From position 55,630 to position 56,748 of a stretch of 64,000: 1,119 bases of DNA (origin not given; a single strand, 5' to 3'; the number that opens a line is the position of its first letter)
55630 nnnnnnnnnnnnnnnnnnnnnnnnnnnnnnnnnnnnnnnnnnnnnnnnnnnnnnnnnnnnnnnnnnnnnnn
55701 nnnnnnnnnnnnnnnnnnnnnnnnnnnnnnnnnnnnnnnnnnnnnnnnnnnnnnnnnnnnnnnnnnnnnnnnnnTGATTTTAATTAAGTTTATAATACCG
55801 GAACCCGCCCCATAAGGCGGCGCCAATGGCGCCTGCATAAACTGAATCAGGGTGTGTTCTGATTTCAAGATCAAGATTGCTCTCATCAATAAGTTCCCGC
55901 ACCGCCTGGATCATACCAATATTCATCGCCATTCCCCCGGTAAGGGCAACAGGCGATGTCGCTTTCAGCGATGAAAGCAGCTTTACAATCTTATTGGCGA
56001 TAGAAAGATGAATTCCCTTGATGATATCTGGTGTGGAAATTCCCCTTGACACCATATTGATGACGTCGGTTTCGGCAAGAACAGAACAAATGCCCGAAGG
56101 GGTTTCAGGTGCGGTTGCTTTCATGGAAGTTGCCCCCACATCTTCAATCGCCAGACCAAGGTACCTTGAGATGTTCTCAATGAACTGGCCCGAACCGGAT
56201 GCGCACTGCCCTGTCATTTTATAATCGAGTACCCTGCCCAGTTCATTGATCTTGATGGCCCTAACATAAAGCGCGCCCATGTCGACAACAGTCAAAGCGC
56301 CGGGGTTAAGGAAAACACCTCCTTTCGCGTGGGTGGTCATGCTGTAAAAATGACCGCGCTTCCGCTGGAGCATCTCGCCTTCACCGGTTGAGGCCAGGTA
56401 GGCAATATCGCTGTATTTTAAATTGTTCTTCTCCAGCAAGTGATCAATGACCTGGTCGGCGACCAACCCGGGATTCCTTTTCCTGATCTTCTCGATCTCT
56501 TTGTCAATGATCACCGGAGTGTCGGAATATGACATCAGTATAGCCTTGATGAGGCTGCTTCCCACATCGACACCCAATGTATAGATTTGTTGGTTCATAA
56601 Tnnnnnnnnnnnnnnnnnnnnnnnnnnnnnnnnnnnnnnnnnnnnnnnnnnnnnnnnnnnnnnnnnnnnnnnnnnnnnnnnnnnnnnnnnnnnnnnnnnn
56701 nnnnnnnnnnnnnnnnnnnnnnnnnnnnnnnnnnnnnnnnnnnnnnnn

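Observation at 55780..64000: Class I (bcrCBAD-order) and class II (bamBCD...) benzoyl-CoA reductase genes placed back to back around one 300-bp control region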

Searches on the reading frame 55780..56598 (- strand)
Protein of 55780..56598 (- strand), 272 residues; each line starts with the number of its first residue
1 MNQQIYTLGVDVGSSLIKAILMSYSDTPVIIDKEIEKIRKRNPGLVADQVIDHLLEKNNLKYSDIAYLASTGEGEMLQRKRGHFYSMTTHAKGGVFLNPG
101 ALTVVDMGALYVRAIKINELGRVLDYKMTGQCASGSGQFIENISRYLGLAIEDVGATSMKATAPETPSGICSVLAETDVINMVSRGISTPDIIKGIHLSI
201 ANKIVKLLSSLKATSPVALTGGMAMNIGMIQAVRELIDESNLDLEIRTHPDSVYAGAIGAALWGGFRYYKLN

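Call 4: search_protein_families(library=ncbifam, proteins=[window:55780-56598:-], max_evalue=0.001)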
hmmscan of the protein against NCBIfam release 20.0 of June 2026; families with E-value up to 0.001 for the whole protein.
window:55780-56598:- (272 aa): 5 families
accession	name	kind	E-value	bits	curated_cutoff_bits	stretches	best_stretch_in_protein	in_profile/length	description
TIGR02261.1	benz_CoA_red_D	equivalog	1e-96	323.2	312.85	1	7-264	3-262/262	benzoyl-CoA reductase subunit D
TIGR00241.1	CoA_E_activ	domain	2.7e-43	148.3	125.4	1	6-262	1-247/248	acyl-CoA dehydratase activase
TIGR03192.1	benz_CoA_bzdQ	equivalog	1e-28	100.7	380.2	1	3-264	30-286/293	benzoyl-CoA reductase, bzd-type, subunit Q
TIGR02259.1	benz_CoA_red_A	equivalog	2.2e-26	92.6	578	1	66-261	231-429/432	benzoyl-CoA reductase subunit A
TIGR03286.1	methan_mark_15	hypoth_equivalog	2.7e-23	82.6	455.75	1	3-263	142-400/404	methanogenesis marker 15 protein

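Call 5: search_protein_families(library=pfam, proteins=[window:55780-56598:-], max_evalue=0.001)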
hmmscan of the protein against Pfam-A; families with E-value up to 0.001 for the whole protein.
window:55780-56598:- (272 aa): 1 family
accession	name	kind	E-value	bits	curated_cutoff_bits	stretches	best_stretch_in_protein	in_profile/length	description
PF01869.26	BcrAD_BadFG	-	1.2e-57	195.9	31.5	1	8-264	1-271/271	BadF/BadG/BcrA/BcrD ATPase family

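Call 52: search_solved_structures(query=window:55780-56598:-, show_alignments=2, max_evalue=1e-10)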
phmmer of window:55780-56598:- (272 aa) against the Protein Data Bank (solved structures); distinct sequences matched with E-value up to 1e-10: 5.
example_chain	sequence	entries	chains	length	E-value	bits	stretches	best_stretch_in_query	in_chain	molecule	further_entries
1hux_A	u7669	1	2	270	2.7e-37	131.9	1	4-264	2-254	ACTIVATOR OF (R)-2-HYDROXYGLUTARYL-COA DEHYDRATASE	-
9gai_D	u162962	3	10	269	1.2e-34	123.3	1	6-263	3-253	3-methylbenzoyl-CoA reductase alpha subunit MbdQ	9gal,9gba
9gai_C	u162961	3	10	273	7e-34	120.7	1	5-271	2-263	3-methylbenzoyl-CoA reductase delta subunit MbdP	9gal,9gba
4eht_A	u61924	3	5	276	3.9e-32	115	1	5-264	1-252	Activator of 2-hydroxyisocaproyl-CoA dehydratase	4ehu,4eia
7yyl_E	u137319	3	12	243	6.4e-17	65.2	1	63-262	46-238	Putative CoA-substrate-specific enzyme activase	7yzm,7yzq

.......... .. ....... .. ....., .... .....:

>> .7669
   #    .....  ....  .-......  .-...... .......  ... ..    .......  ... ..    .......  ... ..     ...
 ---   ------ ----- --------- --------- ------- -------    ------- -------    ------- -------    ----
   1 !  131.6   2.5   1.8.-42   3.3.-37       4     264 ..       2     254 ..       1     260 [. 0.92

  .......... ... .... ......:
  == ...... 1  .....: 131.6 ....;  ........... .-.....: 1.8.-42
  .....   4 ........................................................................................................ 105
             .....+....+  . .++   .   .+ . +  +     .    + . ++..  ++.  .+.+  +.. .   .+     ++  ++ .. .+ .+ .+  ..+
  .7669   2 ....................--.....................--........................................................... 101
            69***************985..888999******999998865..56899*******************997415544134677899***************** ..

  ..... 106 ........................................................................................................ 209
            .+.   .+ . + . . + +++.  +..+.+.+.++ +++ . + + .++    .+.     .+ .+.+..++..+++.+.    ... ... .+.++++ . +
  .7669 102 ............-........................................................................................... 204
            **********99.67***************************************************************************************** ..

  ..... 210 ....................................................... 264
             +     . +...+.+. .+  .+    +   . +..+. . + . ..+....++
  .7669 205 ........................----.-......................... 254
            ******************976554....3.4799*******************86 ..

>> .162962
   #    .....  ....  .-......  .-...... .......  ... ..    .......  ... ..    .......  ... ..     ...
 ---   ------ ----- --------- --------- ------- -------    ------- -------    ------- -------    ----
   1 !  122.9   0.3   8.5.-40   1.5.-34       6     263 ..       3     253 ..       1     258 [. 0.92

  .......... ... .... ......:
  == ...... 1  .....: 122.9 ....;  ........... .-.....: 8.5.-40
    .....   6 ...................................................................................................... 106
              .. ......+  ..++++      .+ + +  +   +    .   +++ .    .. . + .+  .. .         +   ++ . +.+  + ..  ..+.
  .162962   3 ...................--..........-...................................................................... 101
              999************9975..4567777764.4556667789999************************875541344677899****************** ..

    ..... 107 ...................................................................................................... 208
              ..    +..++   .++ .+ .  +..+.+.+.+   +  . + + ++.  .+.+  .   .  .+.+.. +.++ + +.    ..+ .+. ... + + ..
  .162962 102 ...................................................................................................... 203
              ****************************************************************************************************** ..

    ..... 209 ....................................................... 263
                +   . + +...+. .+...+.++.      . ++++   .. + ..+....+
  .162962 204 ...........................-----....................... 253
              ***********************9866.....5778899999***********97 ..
